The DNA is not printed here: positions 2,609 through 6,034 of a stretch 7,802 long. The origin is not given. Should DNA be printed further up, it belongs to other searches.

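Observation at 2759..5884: CACTA/EnSpm-type transposase core joined in-frame to a C-terminal Zn2Cys6 transcription-factor module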

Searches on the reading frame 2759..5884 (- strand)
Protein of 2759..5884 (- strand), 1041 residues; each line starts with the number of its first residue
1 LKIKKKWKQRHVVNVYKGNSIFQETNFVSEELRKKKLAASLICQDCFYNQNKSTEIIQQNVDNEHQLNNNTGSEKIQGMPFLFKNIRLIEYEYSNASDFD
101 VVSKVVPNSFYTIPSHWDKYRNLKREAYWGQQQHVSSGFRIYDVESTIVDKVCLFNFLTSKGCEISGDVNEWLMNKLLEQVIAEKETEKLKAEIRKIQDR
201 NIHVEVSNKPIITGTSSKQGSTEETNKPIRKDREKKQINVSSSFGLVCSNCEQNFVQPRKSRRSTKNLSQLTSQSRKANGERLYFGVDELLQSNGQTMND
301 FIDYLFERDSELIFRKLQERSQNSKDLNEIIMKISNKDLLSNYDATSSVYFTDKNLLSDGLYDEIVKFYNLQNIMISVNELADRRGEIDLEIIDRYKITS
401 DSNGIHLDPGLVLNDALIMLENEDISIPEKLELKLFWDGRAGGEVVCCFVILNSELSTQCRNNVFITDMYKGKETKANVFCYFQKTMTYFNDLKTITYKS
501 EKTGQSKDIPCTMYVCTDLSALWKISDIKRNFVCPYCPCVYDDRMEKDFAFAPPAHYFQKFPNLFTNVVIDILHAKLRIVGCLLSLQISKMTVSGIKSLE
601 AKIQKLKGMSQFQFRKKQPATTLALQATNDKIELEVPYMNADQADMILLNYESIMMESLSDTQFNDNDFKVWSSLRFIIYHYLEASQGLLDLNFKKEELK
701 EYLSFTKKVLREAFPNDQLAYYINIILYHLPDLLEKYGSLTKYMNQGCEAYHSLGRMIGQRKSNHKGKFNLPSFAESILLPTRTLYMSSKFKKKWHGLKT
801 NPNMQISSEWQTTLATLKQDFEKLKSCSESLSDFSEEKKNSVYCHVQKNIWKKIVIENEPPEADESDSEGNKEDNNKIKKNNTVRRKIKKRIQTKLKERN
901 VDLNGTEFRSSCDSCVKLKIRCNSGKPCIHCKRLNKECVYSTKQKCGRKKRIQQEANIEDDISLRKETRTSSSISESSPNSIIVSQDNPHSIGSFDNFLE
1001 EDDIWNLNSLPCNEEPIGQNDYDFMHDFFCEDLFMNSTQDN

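Call 6: search_protein_families(library=pfam, proteins=[window:2759-5884:-], max_evalue=10)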
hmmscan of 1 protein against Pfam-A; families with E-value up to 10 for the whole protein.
window:2759-5884:- (1041 aa): 4 families
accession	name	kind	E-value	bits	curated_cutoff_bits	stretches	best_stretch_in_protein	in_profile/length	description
PF00172.23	Zn_clus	-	6.5e-07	29.8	21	1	911-945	2-37/39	Fungal Zn(2)-Cys(6) binuclear cluster domain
PF19699.4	CLSTN_C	-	0.15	11.4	27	1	184-256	165-237/354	Calsyntenin C-terminal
PF04487.17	CITED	-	0.19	12.2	27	1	1017-1031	188-202/210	CITED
PF02183.23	HALZ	-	6.1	7.5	28.1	0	816-832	9-25/43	Homeobox associated leucine zipper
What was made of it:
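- Closest known: GAL4/LAC9/PUT3-type Zn2Cys6 transcription factors. Different: There is no fungal middle-homology region (no Pfam hit, call 6).
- Tried and rejected: A direct Pfam scan of the protein at E<=10 returned only Zn_clus (call 6).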

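Call 7: search_solved_structures(query=window:2759-5884:-, max_evalue=1, show_alignments=2)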
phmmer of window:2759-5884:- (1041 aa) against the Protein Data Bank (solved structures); distinct sequences matched with E-value up to 1: 5.
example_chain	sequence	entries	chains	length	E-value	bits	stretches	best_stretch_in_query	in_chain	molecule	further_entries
1cld_A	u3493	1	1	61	0.045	14.9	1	908-943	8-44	CD2-LAC9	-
1d66_A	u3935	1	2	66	0.17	13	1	908-948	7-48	PROTEIN (GAL4)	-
1ajy_A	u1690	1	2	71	0.64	11.1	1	911-954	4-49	PUT3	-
3coq_A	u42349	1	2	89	0.69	11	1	910-948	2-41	Regulatory protein GAL4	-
1zme_C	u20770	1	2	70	0.87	10.6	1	911-954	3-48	PROLINE UTILIZATION TRANSCRIPTION ACTIVATOR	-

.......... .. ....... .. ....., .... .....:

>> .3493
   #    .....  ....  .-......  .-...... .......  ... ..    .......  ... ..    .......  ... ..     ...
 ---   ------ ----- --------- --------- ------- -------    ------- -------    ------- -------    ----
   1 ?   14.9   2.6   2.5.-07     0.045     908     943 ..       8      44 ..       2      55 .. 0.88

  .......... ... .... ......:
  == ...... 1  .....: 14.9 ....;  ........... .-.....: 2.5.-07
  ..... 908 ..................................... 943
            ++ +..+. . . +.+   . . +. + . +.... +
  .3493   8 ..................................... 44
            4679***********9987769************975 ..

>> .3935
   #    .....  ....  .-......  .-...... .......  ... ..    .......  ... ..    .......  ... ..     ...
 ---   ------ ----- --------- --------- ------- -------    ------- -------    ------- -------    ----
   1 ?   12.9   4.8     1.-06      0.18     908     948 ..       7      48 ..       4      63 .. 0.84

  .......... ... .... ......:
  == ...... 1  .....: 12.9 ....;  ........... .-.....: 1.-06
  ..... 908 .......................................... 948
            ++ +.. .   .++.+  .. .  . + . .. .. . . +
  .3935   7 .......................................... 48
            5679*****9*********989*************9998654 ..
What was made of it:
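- Tried and rejected: phmmer of the protein against PDB returned only weak GAL4, LAC9 and PUT3 hits (call 7).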

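Call 8: find_homologous_proteins(query=window:2759-5884:-)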
Query window:2759-5884:- (1041 aa): 3 proteins with E <= 0.001 among 8000 candidates.
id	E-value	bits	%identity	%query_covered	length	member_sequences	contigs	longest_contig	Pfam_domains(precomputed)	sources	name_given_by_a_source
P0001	0.0e+0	2197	100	93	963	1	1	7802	PF00172.24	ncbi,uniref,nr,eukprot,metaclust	ncbi:predicted protein [Naegleria gruberi]|uniref:Predicted protein n=1 Tax=Naegleria gruberi TaxID=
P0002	3.9e-179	616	38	84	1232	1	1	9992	PF00172.24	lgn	-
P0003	8.3e-162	559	36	84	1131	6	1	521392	PF00172.24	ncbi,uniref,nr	ncbi:hypothetical protein C9374_007600 [Naegleria lovaniensis]|uniref:Zn(2)-C6 fungal-type domain-co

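Call 17: search_protein_families(library=pfam, proteins=[P0002, P0003], max_evalue=1)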
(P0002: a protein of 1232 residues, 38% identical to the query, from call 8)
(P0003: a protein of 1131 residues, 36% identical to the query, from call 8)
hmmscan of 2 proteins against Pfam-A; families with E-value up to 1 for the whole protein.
P0002 (1232 aa): 1 family
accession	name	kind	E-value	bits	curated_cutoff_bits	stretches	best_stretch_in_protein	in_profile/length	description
PF00172.23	Zn_clus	-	4.4e-10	39.9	21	1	1065-1102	1-38/39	Fungal Zn(2)-Cys(6) binuclear cluster domain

P0003 (1131 aa): 3 families
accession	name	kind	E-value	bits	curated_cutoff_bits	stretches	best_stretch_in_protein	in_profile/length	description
PF00172.23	Zn_clus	-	2.3e-08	34.5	21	1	958-994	1-38/39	Fungal Zn(2)-Cys(6) binuclear cluster domain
PF19268.4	CIS_TMP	-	0.12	12.1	27.8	0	199-291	189-283/463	Contractile injection system tape measure protein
PF11198.13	DUF2857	-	0.26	11.4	36.8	1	851-919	107-168/174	Protein of unknown function (DUF2857)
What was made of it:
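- Zn_clus lies in one ORF in three species, scoring 29.8, 39.9 and 34.5 bits (calls 6, 17).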

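Call 22: find_encoding_contigs(protein=P0003, flank=8000, max_places=4)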
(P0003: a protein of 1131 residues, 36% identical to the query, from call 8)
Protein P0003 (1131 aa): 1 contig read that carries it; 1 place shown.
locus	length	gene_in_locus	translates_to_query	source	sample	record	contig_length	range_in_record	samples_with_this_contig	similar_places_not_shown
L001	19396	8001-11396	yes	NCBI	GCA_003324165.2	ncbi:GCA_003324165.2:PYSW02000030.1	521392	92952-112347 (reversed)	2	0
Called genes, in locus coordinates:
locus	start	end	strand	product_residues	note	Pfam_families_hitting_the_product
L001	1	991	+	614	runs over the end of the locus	PF00560:LRR_1 (faint), PF12799:LRR_4 (faint), PF13516:LRR_6 (faint)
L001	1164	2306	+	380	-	-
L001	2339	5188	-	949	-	-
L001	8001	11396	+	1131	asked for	PF00172:Zn_clus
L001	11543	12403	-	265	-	-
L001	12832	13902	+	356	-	-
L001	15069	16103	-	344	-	PF01436:NHL (faint)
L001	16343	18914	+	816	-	-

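Call 23: find_encoding_contigs(protein=P0002, flank=8000, max_places=4)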
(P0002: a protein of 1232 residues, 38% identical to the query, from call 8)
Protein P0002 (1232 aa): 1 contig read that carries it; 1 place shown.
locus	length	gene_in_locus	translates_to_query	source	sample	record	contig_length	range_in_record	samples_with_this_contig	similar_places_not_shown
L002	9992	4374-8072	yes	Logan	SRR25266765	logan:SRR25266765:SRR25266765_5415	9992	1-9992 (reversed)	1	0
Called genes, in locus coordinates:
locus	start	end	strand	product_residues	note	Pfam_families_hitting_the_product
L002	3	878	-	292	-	?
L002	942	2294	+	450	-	-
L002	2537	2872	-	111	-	-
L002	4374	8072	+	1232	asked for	PF00172:Zn_clus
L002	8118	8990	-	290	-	-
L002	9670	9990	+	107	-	?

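Call 38: search_protein_families(library=pfam, alignment_id=A3, max_evalue=0.01)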
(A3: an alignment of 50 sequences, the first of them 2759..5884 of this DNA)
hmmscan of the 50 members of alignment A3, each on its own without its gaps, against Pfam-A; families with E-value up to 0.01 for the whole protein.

A. member 1, window:2759-5884:- (1041 aa): 1 family
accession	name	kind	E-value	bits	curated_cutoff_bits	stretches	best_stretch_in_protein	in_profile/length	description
PF00172.23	Zn_clus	-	6.5e-07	29.8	21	1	911-945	2-37/39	Fungal Zn(2)-Cys(6) binuclear cluster domain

B. families by the number of members that match (of 50 scanned): 11 families
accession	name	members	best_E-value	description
PF12940.12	RAG1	8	1.9e-07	Recombination-activation protein 1 (RAG1), recombinase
PF00172.23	Zn_clus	3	4.4e-10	Fungal Zn(2)-Cys(6) binuclear cluster domain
PF02902.25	Peptidase_C48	2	7e-16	Ulp1 protease family, C-terminal catalytic domain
PF06918.19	DUF1280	2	1.9e-05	Protein of unknown function (DUF1280)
PF14670.12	FXa_inhibition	1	3.1e-17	Coagulation Factor Xa inhibitory site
PF07645.21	EGF_CA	1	3.4e-13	Calcium-binding EGF domain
PF12947.13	EGF_3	1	1.6e-11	EGF domain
PF12662.13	cEGF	1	2.3e-11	Complement Clr-like EGF-like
PF12661.13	hEGF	1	4.2e-06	Human growth factor-like EGF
PF10224.14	DUF2205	1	0.00031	Short coiled-coil protein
PF22545.2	2CompARG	1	0.0049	2-Component system ADP-ribose glycohydrolase domain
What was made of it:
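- Closest known: CACTA/EnSpm, Mirage and Chapaev transposases. Different: No Transposase_21 hit (calls 6, 38).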
